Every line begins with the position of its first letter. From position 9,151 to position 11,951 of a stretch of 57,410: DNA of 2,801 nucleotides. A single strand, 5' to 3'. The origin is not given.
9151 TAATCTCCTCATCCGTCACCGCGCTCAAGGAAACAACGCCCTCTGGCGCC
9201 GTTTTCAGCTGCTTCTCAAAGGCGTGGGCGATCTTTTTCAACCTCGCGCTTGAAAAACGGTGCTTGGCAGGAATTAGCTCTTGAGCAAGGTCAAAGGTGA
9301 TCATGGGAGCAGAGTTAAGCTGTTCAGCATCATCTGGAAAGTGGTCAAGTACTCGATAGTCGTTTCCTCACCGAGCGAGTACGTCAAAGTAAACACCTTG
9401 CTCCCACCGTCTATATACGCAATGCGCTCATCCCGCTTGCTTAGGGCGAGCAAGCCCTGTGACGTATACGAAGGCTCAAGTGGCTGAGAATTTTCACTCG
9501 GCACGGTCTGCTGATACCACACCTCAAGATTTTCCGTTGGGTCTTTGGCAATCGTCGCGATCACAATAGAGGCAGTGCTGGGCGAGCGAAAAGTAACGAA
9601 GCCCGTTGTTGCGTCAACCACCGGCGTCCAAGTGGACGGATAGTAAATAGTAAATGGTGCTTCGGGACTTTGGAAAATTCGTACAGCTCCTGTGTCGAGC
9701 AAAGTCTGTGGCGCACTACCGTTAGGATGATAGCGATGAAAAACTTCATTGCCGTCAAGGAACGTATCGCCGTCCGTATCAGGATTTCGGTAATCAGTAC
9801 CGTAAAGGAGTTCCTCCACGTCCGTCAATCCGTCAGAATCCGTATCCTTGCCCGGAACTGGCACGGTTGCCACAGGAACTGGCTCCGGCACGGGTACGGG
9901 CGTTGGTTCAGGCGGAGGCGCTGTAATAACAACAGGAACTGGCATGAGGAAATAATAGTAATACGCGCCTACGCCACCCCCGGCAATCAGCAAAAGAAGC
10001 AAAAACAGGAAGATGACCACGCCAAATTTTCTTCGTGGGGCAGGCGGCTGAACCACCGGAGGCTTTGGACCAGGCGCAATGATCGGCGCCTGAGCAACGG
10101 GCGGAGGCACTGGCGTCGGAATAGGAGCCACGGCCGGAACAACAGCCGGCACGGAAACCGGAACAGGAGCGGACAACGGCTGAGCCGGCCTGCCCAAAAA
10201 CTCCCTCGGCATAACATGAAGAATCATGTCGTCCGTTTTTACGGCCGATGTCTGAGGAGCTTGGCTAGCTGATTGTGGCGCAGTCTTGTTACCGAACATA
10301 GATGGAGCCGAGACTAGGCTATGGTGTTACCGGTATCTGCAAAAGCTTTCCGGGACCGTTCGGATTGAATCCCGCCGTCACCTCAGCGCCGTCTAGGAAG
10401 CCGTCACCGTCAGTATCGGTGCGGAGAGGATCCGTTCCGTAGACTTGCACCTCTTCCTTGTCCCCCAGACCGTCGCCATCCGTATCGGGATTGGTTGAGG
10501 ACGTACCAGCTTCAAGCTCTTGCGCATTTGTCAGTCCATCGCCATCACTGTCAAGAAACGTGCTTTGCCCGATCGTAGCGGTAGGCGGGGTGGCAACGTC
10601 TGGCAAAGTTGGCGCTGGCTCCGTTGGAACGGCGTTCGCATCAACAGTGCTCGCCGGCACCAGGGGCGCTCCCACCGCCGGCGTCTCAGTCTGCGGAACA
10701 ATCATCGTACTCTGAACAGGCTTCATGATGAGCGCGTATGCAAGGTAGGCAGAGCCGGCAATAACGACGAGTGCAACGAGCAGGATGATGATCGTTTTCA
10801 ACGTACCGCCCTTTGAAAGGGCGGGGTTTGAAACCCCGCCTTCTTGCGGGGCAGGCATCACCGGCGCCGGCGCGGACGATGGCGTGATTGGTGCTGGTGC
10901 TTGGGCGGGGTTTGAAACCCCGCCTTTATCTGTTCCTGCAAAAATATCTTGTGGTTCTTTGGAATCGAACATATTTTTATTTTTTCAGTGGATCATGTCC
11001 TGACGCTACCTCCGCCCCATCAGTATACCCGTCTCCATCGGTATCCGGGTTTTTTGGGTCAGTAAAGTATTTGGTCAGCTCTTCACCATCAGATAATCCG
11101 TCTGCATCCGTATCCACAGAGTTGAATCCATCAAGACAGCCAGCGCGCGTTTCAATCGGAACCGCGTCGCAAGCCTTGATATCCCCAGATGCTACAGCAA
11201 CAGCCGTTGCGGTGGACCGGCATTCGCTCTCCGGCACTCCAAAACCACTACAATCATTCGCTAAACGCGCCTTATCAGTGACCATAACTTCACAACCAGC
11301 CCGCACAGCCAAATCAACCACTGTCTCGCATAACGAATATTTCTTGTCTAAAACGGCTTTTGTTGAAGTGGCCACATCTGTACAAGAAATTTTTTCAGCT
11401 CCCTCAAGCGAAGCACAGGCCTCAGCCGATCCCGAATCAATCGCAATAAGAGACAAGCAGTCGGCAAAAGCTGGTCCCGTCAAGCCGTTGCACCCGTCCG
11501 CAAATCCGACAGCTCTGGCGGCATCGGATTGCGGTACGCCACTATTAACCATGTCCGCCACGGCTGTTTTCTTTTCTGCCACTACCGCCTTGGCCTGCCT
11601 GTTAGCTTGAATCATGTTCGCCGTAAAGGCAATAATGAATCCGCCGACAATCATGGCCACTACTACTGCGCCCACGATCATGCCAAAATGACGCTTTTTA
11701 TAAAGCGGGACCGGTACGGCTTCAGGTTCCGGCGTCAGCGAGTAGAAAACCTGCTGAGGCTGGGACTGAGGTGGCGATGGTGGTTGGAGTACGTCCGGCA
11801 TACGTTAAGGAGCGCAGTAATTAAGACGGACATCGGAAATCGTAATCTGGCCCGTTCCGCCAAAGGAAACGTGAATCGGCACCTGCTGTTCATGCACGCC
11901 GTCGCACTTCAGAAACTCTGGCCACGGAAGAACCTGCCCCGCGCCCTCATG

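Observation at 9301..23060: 13.8-kb co-directional surface/adhesion locus embedded in a housekeeping operon string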

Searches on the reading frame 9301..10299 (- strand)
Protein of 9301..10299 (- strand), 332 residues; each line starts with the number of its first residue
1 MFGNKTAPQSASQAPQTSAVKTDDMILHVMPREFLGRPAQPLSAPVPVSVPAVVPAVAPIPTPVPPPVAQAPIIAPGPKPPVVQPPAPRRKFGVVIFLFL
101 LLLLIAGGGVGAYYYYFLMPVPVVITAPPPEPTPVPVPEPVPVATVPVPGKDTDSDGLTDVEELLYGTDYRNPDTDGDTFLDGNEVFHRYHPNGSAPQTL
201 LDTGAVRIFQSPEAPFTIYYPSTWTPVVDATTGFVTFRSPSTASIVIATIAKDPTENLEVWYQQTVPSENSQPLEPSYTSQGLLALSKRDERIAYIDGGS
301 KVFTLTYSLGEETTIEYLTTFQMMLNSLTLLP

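Call 4: search_protein_families(library=pfam, proteins=[window:9301-10299:-], max_evalue=0.01)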
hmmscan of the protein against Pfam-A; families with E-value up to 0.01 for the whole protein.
window:9301-10299:- (332 aa): 0 families

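Call 5: search_protein_families(library=ncbifam, proteins=[window:9301-10299:-], max_evalue=0.01)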
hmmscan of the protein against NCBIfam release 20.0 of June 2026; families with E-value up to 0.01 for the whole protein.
window:9301-10299:- (332 aa): 1 family
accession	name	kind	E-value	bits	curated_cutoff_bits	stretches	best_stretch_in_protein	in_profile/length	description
NF033765.2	gliding_CglD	equivalog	5.6e-05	21.1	400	1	151-187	206-242/1124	adventurous gliding motility lipoprotein CglD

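Call 29: find_homologous_proteins(query=window:9301-10299:-, max_evalue=0.001)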
Query window:9301-10299:- (332 aa): 401 proteins with E <= 0.001 among 8000 candidates; the best 120 are listed.
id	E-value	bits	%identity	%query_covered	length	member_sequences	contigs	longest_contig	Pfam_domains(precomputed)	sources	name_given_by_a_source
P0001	9.8e-214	727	100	100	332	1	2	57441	-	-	-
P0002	4.4e-183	626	85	100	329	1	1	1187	-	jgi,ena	-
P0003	9.1e-141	487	66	100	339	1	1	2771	-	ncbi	-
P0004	4.1e-133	462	62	100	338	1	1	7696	-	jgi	jgi:hypothetical protein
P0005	1.6e-128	447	61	100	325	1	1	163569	-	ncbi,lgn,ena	-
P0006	6.1e-128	445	61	100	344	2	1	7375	-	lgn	-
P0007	1.8e-124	434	60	100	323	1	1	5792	-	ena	-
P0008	3.6e-124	433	63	96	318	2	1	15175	-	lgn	-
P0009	6.3e-114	399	66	68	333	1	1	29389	-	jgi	-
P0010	9.1e-101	356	54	92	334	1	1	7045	-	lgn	-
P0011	5.1e-99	350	49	100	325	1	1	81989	-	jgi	jgi:hypothetical protein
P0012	1.8e-91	325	47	100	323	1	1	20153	-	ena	-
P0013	1.8e-82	296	56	66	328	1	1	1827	-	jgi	jgi:hypothetical protein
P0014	1.0e-81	293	49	99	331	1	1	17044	-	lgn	-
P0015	6.9e-80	287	45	100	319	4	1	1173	-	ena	-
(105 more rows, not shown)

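Call 38: predict_structure(alignment_id=A1)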
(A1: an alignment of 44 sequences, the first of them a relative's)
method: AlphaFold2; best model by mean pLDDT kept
length: 332 residues; sequences in the alignment: 44
mean_pLDDT: 73.1   pTM: 0.46
mean pLDDT of the five models: 73.1, 71.7, 71.1, 69.9, 67.5
residues with pLDDT >= 90: 100; 70-90: 72; 50-70: 127; < 50: 33
segments of 3 or more residues with pLDDT < 50: 1-14, 16-20
pLDDT, mean of each block of 10 residues (from residue 1): 42 44 56 73 53 58 61 57 60 85 92 83 70 71 64 63 58 51 51 53 76 94 93 93 94 96 85 87 92 95 94 72 92 89
secondary structure, 60 per line:
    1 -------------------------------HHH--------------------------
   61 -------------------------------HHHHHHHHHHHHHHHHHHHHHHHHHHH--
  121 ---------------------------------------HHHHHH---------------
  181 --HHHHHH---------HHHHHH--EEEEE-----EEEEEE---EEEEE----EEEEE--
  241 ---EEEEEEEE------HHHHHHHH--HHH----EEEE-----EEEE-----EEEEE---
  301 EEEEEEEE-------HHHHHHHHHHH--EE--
elements in order: H92-118 H160-165 H183-188 H198-203 E206-210 E216-221 E225-229 E234-238 E244-251 H258-265 E275-278 E284-287 E293-297 E301-308 H316-326

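Call 42: fold_search(model_id=the predicted structure, library=pdb)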
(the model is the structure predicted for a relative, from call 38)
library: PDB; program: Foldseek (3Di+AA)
matches with E <= 10: 1134; with E <= 0.001: 5
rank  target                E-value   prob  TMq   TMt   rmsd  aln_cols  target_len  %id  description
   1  3hlz_A                1.8e-05  1.00  0.28  0.34   9.2       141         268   16  Crystal structure of BT_1490 (NP_810393.1) from BACTEROIDES THETAIOTAOMICRON VPI-5482 at 1.50 A resolution (released 2009-06-16)
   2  3hlz_B                3.3e-05  1.00  0.28  0.33   9.2       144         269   16  Crystal structure of BT_1490 (NP_810393.1) from BACTEROIDES THETAIOTAOMICRON VPI-5482 at 1.50 A resolution (released 2009-06-16)
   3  2xb3                  1.3e-04  1.00  0.28  0.55   8.2       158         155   15  The Structure of Cyanobacterial PsbP (released 2010-08-25)
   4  2lnj_MODEL_1_A        2.7e-04  1.00  0.28  0.50   6.1       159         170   13  Solution Structure of Cyanobacterial PsbP (CyanoP) from Synechocystis sp. PCC 6803 (released 2012-06-06)
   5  6kac_P                4.1e-04  1.00  0.26  0.42   7.0       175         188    9  Cryo-EM structure of the C2S2-type PSII-LHCII supercomplex from Chlamydomonas reihardtii (released 2019-10-23)
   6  4rth_A                1.4e-03  1.00  0.25  0.45   7.2       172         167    9  The crystal structure of PsbP from Zea mays (released 2015-03-11)
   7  8z9d_P                1.4e-03  1.00  0.25  0.40   7.2       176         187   11  cryo-EM structure of PSII-LHCII megacomplex from spinach (released 2024-11-13)
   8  9grx_0                1.7e-03  1.00  0.28  0.53   5.5       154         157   12  NDH-PSI-LHCI supercomplex from S. oleracea (released 2025-02-12)
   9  3wa5_B                1.7e-03  0.99  0.20  0.44  10.3       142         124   10  Crystal Structure of type VI peptidoglycan muramidase effector Tse3 in complex with its cognate immunity protein Tsi3 (released 2013-10-02)
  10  7wff_f                3.2e-03  1.00  0.27  0.51   8.5       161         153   15  Subcomplexes B,M and L in the Cylic electron transfer supercomplex NDH-PSI from Arabidopsis (released 2022-03-16)
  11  4luq_D                4.5e-03  0.97  0.20  0.43  10.2       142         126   10  Crystal structure of virulence effector Tse3 in complex with neutralizer Tsi3 (released 2013-09-18)
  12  6xrr_H                7.2e-03  0.99  0.21  0.45  10.8       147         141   13  Structure of SciW bound to the Rhs1 Transmembrane Domain from Salmonella typhimurium (released 2020-12-30)
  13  6xrb_A                9.7e-03  0.75  0.15  0.28  11.6       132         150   15  Crystal structure of SciW from Salmonella typhimurium (released 2020-12-30)
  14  4luq_C                2.1e-02  0.94  0.21  0.49  10.0       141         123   10  Crystal structure of virulence effector Tse3 in complex with neutralizer Tsi3 (released 2013-09-18)
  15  6xrb_B                2.6e-02  0.92  0.21  0.42  10.7       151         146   13  Crystal structure of SciW from Salmonella typhimurium (released 2020-12-30)
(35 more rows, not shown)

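Call 89: find_related_loci(query=A1, collection=genome_contigs, flank=10000)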
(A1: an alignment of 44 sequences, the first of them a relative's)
Query A1 (332 aa) in genome_contigs; peptide patterns used: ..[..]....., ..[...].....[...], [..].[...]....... (x = any residue, [..] = any of these).
201 stretches matched a pattern; 112 encode a relative of the query (tblastn E <= 1e-3); the best 80 are kept; 80 distinct loci.
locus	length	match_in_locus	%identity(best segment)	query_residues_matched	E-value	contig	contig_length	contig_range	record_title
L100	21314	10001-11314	61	1-332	5e-103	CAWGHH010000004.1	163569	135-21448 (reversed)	MAG: Candidatus Uhrbacteria bacterium isolate MFD02832.bin.1.179 genome assembly, contig: contig_40404, whole genome sho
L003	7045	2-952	59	1-326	4e-100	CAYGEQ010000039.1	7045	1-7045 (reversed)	MAG TPA_asm: uncultured Gammaproteobacteria bacterium isolate ERP113451_co1_208 genome assembly, contig: NODE_13989_leng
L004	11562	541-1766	53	1-332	5e-86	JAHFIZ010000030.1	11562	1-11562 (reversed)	MAG: Candidatus Uhrbacteria bacterium isolate nzgw374 NODE_5821_length_11563_cov_3.542562, whole genome shotgun sequence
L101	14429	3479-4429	42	1-332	3e-74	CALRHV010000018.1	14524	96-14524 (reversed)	MAG: Candidatus Uhrbacteria bacterium isolate TrH-25oct19-208 genome assembly, contig: TrH-25oct19-C8191, whole genome s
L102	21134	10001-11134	42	2-332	2e-72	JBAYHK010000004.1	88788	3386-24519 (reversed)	MAG: Patescibacteria group bacterium isolate SO_2016_GW1_148 scaffold00595_OW334_2016, whole genome shotgun sequence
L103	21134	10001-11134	42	1-330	1e-71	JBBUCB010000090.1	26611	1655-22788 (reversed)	MAG: Patescibacteria group bacterium isolate H41-bin178_1 H41_bin178_1_000000000090, whole genome shotgun sequence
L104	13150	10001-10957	46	1-332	6e-70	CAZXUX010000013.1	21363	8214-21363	MAG TPA_asm: uncultured Gammaproteobacteria bacterium isolate SRP342105_co1_333 genome assembly, contig: NODE_3279_lengt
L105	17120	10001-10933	40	1-328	2e-69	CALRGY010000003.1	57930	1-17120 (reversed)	MAG: Candidatus Uhrbacteria bacterium isolate TrH-25oct19-103 genome assembly, contig: TrH-25oct19-C771, whole genome sh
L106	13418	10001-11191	44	1-328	1e-68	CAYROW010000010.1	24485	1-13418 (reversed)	MAG TPA_asm: uncultured Gammaproteobacteria bacterium isolate SRP192515_co2_1 genome assembly, contig: NODE_1575_length_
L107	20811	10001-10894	42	25-332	2e-68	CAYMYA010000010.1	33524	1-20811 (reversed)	MAG TPA_asm: uncultured Gammaproteobacteria bacterium isolate SRP192515_co2_178 genome assembly, contig: NODE_933_length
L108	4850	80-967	41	25-331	3e-68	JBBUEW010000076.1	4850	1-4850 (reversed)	MAG: Patescibacteria group bacterium isolate H41-bin101_1 H41_bin101_1_000000000076, whole genome shotgun sequence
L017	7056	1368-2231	44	25-331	2e-67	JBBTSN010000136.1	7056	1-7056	MAG: Patescibacteria group bacterium isolate H41-bin180_1 H41_bin180_1_000000000136, whole genome shotgun sequence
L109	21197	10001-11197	40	3-328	4e-67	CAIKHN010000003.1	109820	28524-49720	Candidatus Uhrbacteria bacterium isolate LJ-3-15m_bin-0684 genome assembly, contig: bin-0684:03/40, whole genome shotgun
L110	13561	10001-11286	41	24-332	2e-66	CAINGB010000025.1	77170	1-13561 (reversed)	Candidatus Uhrbacteria bacterium isolate LJ_bin-3226 genome assembly, contig: bin-3226:25/48, whole genome shotgun seque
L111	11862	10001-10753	47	83-331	1e-66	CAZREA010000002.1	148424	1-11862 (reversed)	MAG TPA_asm: uncultured Gammaproteobacteria bacterium isolate SRP342105_co2_22 genome assembly, contig: NODE_66_length_1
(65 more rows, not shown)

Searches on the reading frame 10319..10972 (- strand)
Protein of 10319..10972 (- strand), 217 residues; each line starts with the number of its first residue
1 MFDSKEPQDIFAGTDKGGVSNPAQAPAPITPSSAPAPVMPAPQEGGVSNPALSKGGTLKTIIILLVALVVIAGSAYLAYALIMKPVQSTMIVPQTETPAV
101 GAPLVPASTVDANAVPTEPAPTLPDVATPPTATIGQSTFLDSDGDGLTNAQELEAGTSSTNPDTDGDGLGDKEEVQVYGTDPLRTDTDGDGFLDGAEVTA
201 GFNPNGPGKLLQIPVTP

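Call 4: search_protein_families(library=pfam, proteins=[window:10319-10972:-], max_evalue=0.01)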
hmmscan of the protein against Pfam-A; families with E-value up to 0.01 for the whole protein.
window:10319-10972:- (217 aa): 3 families
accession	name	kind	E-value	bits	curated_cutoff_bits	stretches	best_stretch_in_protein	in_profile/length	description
PF18884.5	TSP3_bac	-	8.6e-19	67.5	25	3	163-184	1-21/22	Bacterial TSP3 repeat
PF13405.12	EF-hand_6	-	0.00078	19.4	25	0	186-203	10-27/30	EF-hand domain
PF03495.19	Binary_toxB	-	0.0066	17.1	25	0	141-203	2-65/78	Clostridial binary toxin B/anthrax toxin PA Ca-binding domain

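Call 5: search_protein_families(library=ncbifam, proteins=[window:10319-10972:-], max_evalue=0.01)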
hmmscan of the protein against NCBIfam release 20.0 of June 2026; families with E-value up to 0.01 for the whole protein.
window:10319-10972:- (217 aa): 5 families
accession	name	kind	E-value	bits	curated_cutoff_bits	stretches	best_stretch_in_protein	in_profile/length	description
NF033765.2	gliding_CglD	equivalog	4.9e-08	31.2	400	1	139-198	175-241/1124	adventurous gliding motility lipoprotein CglD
NF047639.1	throspo3_MtsD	equivalog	1.1e-06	27.2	800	1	136-205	455-528/651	cell-cell cohesion protein MtsD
NF041410.1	XopAW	subfamily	0.003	17.4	120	1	140-207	112-167/235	XopAW family type III secretion system calcium-binding effector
NF042425.1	Amuc_1099_fam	equivalog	0.0038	16.8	50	0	134-163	122-151/321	Amuc_1099 family pilus-like system protein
NF041762.1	diheme_GEGP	equivalog_domain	0.0038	16.4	300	0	140-157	95-112/359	GEGP motif-containing diheme protein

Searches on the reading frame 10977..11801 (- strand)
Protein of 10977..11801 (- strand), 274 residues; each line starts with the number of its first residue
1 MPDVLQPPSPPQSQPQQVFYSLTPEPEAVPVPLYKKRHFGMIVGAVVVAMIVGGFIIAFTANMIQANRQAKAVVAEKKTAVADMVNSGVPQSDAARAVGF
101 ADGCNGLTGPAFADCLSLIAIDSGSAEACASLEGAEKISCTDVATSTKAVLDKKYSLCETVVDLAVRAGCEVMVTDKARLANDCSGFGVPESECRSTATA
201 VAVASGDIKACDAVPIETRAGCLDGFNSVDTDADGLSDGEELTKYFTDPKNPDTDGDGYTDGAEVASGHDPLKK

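Call 4: search_protein_families(library=pfam, proteins=[window:10977-11801:-], max_evalue=0.01)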
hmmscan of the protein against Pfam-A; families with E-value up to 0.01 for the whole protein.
window:10977-11801:- (274 aa): 2 families
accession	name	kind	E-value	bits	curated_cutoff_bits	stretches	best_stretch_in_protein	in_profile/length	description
PF18884.5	TSP3_bac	-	9.5e-13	48.2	25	2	253-273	1-21/22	Bacterial TSP3 repeat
PF03495.19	Binary_toxB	-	0.001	19.6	25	1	235-267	30-62/78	Clostridial binary toxin B/anthrax toxin PA Ca-binding domain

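Call 5: search_protein_families(library=ncbifam, proteins=[window:10977-11801:-], max_evalue=0.01)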
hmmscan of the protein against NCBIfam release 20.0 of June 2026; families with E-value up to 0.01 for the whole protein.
window:10977-11801:- (274 aa): 0 families
